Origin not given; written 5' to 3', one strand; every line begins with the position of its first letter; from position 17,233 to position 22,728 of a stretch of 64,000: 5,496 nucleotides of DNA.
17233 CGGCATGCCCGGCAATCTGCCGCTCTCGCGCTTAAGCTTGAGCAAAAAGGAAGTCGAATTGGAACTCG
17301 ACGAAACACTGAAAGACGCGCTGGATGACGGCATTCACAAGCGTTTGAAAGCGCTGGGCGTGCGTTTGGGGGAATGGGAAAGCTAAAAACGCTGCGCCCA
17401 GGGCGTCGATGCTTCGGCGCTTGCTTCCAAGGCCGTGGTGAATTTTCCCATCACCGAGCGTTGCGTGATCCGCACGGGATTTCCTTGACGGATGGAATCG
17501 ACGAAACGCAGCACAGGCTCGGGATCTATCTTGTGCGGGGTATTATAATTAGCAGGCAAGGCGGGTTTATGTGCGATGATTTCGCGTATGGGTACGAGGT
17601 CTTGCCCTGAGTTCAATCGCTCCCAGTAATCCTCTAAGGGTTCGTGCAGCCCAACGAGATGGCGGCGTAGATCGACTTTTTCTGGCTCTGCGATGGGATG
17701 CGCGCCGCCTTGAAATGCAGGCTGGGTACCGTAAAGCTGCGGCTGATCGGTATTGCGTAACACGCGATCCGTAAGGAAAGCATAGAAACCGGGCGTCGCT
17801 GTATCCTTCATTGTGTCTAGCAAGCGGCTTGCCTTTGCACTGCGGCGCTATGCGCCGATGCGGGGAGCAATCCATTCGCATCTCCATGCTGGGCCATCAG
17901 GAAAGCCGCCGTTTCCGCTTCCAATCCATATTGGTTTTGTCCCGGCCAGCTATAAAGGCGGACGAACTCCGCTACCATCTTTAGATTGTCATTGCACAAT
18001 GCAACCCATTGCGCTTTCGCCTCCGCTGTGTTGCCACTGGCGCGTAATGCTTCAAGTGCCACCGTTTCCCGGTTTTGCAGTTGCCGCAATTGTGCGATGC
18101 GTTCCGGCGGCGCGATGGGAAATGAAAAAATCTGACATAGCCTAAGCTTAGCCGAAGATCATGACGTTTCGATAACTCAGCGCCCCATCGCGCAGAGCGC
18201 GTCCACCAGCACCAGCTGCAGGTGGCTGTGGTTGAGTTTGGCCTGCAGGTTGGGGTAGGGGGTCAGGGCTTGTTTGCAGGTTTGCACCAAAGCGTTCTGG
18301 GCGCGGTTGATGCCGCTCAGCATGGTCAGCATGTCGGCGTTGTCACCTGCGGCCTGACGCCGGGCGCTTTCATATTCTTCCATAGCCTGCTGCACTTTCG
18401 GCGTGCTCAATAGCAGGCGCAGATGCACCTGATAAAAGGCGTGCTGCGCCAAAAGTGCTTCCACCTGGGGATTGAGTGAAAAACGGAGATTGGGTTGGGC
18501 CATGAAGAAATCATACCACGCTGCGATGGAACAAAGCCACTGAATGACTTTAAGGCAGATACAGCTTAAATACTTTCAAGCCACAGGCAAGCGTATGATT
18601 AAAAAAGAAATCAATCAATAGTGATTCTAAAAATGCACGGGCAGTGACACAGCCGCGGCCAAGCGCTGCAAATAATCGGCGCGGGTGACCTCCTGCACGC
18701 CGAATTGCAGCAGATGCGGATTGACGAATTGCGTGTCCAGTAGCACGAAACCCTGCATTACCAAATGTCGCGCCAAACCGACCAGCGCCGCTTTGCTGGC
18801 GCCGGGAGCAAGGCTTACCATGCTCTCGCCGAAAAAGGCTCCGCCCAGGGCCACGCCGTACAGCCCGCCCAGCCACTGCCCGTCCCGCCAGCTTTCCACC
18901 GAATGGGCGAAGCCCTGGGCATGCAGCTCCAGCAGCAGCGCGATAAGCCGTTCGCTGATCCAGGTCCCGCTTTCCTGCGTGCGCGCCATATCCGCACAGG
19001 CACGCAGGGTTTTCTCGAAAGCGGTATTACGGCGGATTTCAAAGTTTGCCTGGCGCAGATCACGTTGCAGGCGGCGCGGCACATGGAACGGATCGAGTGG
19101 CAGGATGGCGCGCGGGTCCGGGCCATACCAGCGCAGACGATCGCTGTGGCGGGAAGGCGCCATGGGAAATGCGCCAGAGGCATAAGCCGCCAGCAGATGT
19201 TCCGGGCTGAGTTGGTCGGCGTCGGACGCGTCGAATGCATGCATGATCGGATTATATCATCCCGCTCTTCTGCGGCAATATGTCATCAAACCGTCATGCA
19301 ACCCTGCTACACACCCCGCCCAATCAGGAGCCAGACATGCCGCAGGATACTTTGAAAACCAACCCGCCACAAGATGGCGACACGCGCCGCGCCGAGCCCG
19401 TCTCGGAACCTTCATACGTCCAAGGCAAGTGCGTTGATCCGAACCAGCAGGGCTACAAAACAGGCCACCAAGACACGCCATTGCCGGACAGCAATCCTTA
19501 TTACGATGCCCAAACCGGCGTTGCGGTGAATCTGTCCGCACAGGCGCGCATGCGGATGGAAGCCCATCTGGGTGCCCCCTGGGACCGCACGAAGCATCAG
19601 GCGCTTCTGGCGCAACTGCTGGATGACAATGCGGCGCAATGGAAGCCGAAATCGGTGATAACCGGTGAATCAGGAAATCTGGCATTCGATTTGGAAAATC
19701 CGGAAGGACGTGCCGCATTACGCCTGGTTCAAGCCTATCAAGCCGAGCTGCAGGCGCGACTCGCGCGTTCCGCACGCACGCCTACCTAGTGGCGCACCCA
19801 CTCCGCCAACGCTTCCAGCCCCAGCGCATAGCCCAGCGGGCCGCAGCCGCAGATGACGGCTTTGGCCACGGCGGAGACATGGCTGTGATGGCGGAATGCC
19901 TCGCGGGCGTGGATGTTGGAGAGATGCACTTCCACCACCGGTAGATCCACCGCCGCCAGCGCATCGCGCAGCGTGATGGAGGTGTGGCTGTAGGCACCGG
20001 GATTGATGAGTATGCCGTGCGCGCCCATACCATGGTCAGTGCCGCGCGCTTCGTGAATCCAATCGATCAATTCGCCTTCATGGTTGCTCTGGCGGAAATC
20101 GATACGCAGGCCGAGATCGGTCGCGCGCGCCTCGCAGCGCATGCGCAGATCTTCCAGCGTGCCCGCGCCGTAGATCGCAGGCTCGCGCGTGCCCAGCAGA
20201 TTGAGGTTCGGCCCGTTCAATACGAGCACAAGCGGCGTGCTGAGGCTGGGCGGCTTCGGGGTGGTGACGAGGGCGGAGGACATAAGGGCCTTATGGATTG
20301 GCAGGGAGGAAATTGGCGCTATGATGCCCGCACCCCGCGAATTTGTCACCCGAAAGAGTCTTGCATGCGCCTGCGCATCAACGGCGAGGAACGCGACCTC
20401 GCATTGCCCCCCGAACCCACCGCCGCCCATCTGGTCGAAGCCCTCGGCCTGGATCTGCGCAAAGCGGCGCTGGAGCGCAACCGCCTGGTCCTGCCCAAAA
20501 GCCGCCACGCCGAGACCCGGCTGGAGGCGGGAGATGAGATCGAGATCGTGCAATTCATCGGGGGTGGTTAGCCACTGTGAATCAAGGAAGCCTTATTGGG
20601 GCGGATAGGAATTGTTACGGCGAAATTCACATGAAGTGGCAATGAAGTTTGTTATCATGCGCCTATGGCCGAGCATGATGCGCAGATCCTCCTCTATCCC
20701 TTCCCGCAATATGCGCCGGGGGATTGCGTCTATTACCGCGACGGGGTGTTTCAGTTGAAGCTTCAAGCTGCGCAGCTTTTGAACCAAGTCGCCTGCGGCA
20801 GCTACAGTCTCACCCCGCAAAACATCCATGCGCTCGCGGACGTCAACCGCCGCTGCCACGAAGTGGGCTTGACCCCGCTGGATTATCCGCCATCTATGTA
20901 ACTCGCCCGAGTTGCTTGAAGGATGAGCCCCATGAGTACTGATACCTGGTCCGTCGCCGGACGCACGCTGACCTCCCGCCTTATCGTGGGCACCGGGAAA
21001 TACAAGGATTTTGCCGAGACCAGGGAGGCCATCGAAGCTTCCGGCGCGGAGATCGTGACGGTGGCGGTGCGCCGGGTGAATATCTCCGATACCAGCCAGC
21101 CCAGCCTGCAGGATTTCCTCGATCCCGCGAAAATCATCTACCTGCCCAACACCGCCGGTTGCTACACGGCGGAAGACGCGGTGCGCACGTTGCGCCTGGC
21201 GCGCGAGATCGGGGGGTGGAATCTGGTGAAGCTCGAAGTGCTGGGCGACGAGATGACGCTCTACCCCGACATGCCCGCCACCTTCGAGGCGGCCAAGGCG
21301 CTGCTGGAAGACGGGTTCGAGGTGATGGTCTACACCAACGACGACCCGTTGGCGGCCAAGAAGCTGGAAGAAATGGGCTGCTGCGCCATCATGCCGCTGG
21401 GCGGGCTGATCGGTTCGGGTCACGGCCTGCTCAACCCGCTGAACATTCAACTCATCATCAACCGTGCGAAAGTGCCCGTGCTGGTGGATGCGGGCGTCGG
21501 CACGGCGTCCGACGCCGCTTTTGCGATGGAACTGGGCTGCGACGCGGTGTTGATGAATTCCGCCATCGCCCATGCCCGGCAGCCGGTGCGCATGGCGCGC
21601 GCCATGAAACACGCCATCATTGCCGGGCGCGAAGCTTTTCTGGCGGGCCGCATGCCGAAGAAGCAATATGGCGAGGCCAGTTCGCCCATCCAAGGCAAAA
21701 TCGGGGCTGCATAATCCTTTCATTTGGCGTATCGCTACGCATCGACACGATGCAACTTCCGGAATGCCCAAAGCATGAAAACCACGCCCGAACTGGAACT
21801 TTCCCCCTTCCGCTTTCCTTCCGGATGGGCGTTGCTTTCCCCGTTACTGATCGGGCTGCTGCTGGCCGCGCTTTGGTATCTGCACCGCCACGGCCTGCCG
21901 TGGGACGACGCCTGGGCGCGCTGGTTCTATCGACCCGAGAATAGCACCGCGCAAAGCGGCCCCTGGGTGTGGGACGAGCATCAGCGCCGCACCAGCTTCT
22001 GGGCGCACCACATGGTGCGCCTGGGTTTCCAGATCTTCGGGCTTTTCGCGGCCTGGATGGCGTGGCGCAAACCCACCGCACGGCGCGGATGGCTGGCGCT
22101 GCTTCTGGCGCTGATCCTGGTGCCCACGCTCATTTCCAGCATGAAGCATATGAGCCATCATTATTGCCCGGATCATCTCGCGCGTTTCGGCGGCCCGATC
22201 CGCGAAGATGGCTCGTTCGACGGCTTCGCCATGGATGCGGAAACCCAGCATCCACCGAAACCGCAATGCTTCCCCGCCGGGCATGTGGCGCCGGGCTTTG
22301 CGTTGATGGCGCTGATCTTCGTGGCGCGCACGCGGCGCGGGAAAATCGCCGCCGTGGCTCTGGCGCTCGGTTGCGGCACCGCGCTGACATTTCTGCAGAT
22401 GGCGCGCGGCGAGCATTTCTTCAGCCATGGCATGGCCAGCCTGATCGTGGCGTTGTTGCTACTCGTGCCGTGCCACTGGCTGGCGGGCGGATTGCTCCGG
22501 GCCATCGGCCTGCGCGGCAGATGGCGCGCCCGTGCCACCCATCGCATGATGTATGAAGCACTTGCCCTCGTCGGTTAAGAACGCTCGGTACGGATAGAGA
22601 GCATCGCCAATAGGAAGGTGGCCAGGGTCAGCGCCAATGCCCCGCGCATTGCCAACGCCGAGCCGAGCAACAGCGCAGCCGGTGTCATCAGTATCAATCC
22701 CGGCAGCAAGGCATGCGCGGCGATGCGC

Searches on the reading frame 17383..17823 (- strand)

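Call 24: search_protein_families(library=pfam, proteins=[window:17383-17823:-], max_evalue=0.0001)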
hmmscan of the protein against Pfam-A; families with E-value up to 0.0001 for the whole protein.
window:17383-17823:- (146 aa): 1 family
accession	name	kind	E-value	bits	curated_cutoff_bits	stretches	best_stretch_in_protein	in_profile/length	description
PF20329.3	DUF6624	-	1e-07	32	27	1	14-71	106-165/173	Family of unknown function (DUF6624)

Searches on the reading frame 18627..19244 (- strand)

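Call 24: search_protein_families(library=pfam, proteins=[window:18627-19244:-], max_evalue=0.0001)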
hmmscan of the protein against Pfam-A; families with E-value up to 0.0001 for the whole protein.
window:18627-19244:- (205 aa): 1 family
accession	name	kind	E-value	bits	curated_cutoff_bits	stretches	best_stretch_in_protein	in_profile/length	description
PF03588.20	Leu_Phe_trans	-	9.6e-61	204.7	22.7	1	14-186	1-170/171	Leucyl/phenylalanyl-tRNA protein transferase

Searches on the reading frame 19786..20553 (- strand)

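Call 24: search_protein_families(library=pfam, proteins=[window:19786-20553:-], max_evalue=0.0001)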
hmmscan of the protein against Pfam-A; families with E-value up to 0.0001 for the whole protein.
window:19786-20553:- (255 aa): 1 family
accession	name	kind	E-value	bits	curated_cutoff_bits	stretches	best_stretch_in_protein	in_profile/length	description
PF01220.24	DHquinase_II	-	3.5e-58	195.7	23.3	1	109-249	2-137/138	Dehydroquinase class II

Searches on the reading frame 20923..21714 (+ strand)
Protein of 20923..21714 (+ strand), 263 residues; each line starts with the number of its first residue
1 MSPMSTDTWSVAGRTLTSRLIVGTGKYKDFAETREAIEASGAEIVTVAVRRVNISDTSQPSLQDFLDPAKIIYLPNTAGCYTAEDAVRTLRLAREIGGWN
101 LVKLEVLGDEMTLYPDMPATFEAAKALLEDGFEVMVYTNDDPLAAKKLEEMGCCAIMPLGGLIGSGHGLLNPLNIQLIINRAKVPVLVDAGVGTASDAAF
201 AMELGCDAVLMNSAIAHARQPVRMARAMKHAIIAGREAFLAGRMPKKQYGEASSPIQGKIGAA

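Call 24: search_protein_families(library=pfam, proteins=[window:20923-21714:+], max_evalue=0.0001)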
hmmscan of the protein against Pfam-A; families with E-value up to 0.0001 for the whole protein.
window:20923-21714:+ (263 aa): 1 family
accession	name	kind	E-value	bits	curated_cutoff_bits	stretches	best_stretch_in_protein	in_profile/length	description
PF05690.20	ThiG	-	2e-108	361.8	23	1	11-255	2-247/247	Thiazole biosynthesis protein ThiG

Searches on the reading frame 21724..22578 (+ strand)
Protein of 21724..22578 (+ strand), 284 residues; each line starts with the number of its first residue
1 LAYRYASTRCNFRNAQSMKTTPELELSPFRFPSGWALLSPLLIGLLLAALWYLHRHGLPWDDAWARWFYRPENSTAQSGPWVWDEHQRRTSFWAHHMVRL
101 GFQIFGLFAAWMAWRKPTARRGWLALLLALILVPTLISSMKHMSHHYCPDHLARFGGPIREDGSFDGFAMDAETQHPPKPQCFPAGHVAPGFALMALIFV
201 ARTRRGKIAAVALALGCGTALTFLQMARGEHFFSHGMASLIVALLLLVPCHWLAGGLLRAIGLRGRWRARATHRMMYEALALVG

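Call 24: search_protein_families(library=pfam, proteins=[window:21724-22578:+], max_evalue=0.0001)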
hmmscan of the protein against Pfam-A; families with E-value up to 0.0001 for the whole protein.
window:21724-22578:+ (284 aa): 1 family
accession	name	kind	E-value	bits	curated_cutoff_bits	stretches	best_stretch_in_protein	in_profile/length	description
PF01569.27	PAP2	-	2.4e-11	43.9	27.2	1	123-253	2-124/130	PAP2 superfamily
